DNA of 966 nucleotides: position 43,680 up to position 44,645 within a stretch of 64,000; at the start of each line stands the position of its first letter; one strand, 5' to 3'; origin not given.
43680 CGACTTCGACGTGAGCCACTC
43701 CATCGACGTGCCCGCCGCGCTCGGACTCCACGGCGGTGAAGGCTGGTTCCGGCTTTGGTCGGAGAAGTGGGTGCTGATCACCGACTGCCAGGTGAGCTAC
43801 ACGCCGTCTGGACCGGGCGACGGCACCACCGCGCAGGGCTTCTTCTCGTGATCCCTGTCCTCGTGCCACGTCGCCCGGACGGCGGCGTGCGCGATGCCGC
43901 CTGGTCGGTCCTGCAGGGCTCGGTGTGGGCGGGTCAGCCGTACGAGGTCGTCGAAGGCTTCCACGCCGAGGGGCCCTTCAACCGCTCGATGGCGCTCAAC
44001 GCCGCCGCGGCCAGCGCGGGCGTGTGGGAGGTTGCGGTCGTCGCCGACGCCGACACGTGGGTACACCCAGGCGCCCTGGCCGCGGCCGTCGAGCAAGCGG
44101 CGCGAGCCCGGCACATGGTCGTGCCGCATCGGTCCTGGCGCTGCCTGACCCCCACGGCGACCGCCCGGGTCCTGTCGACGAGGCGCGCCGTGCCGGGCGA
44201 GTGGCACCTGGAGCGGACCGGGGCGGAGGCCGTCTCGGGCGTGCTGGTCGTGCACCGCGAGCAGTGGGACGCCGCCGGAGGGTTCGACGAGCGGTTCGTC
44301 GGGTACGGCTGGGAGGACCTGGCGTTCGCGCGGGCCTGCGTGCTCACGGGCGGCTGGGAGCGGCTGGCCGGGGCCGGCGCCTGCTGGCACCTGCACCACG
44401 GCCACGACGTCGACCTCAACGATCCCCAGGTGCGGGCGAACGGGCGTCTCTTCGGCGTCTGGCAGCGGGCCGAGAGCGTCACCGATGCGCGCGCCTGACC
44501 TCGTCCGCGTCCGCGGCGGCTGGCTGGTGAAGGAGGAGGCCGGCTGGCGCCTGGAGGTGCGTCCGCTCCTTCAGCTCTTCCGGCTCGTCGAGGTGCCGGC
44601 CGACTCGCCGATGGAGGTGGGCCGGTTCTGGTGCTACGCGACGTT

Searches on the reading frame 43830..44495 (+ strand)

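Call 15: search_protein_families(library=pfam, proteins=[window:43830-44495:+], max_evalue=0.01)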
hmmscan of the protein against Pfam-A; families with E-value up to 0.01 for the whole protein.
window:43830-44495:+ (222 aa): 2 families
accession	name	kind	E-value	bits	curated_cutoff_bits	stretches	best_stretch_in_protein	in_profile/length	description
PF02709.20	Glyco_transf_7C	-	5.9e-07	29.5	23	1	124-171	9-56/78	N-terminal domain of galactosyltransferase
PF10111.15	Glyco_tranf_2_2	-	0.0037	17.2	27.3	1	136-166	165-195/276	Glycosyltransferase like family 2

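Call 16: search_protein_families(library=phrogs, proteins=[window:43830-44495:+], max_evalue=0.01)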
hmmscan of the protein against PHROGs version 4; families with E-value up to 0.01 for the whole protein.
window:43830-44495:+ (222 aa): 1 family
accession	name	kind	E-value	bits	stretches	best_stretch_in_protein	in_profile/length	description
phrog_1721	-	moron, auxiliary metabolic gene and host takeover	1.3e-20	75.1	1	10-193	6-192/232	galactosyl transferase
